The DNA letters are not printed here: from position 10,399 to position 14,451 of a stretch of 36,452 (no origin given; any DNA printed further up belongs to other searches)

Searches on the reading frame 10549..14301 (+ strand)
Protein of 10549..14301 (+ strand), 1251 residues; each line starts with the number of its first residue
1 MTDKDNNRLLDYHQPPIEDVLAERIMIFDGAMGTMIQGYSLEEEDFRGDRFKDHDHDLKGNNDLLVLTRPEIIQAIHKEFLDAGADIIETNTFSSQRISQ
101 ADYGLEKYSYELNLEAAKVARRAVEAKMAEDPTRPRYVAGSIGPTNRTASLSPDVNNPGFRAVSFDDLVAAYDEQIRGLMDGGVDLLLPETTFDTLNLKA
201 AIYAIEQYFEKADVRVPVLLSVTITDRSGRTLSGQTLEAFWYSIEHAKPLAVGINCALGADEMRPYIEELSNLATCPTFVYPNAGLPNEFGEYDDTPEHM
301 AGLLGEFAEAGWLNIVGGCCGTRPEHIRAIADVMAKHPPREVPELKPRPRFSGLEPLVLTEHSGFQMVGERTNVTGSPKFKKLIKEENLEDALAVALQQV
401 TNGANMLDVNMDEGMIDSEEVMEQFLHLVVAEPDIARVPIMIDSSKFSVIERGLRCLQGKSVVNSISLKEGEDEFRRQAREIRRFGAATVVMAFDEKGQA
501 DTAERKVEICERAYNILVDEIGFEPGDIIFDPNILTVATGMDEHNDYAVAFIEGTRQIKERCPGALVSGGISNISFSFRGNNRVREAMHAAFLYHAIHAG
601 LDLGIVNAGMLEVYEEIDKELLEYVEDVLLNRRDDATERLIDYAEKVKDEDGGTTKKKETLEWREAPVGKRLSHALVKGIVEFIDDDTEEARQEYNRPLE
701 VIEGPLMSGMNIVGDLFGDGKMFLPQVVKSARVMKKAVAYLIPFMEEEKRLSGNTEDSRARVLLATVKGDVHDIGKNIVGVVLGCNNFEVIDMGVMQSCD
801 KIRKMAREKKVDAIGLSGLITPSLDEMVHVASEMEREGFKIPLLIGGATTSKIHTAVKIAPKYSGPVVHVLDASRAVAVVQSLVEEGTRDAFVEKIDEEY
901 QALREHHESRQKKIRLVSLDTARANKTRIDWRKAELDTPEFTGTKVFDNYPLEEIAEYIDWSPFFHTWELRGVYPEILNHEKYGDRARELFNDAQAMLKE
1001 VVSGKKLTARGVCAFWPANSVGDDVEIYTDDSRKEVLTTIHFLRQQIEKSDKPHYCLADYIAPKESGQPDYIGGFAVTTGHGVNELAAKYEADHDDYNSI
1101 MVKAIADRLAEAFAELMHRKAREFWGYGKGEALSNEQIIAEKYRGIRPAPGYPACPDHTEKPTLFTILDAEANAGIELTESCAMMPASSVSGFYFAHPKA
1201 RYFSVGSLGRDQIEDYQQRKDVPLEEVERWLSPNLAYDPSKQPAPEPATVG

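Call 25: find_related_loci(query=window:10549-14301:+, collection=genome_contigs, flank=10000)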
Query window:10549-14301:+ (1251 aa) in genome_contigs; peptide patterns used: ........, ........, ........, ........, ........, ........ (x = any residue, [..] = any of these).
599 stretches matched a pattern (row limit reached: there are more); 597 encode a relative of the query (tblastn E <= 1e-3); the best 80 are kept; 80 distinct loci.
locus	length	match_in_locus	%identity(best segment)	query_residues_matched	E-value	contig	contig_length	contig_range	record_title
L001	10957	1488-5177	65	17-1239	0e+0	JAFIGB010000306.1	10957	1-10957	MAG: Candidatus Sumerlaeia bacterium isolate coassembly_bin.29 k141_108104, whole genome shotgun sequence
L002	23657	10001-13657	65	17-1239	0e+0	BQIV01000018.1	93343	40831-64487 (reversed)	MAG: Nitrospirales bacterium NPIRA02 DNA, sequence18, whole genome shotgun sequence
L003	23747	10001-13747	64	7-1237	0e+0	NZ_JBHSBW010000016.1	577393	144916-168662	Pedobacter lithocola strain CCM 8691 platanus_K_25_97_18, whole genome shotgun sequence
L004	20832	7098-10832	64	13-1245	0e+0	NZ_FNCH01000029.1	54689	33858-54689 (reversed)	Pedobacter terrae strain DSM 17933, whole genome shotgun sequence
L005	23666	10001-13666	64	17-1237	0e+0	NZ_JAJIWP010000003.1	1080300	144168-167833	Mucilaginibacter sp. UR6-1 contig3, whole genome shotgun sequence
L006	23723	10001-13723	63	12-1237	0e+0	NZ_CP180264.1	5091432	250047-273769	Pedobacter sp. AW1-32 chromosome, complete genome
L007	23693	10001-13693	63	17-1237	0e+0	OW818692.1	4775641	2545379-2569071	metagenome genome assembly, chromosome: 1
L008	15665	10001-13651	63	17-1237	0e+0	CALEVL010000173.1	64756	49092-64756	MAG TPA_asm: uncultured Ignavibacteria bacterium isolate SRR5576004_bin.128_CONCOCT_v1.1_MAG genome assembly, contig: ER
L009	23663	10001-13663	63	16-1239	0e+0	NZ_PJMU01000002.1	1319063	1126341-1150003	Pontibacter ramchanderi strain LP43 Ga0116985_102, whole genome shotgun sequence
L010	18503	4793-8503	63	12-1237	0e+0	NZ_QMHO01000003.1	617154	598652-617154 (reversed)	Pedobacter nanyangensis strain Q-4 contig003, whole genome shotgun sequence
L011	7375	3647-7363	62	1-1237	0e+0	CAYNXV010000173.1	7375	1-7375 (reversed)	MAG TPA_asm: uncultured Bifidobacteriales bacterium isolate SRP319275_co6_63 genome assembly, contig: NODE_6336_length_7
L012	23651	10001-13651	64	17-1237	0e+0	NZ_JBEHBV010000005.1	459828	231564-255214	Pedobacter sp. ASV1-7 Scaffold5, whole genome shotgun sequence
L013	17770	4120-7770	63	21-1239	0e+0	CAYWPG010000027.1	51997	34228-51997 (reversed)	MAG TPA_asm: uncultured Alkalilimnicola sp. isolate SRP268622_co1_559 genome assembly, contig: NODE_1153_length_51997_co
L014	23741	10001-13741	64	4-1237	0e+0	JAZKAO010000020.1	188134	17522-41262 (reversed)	MAG: Bacteroidota bacterium isolate ADI_H3L2_1_122_18_3-bin030 ADIH3L21_B030_0_000000000020, whole genome shotgun sequen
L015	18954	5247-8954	62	6-1243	0e+0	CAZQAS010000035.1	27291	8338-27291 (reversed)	MAG TPA_asm: uncultured Rhodothermales bacterium isolate SRP284430_co1_164 genome assembly, contig: NODE_904_length_2729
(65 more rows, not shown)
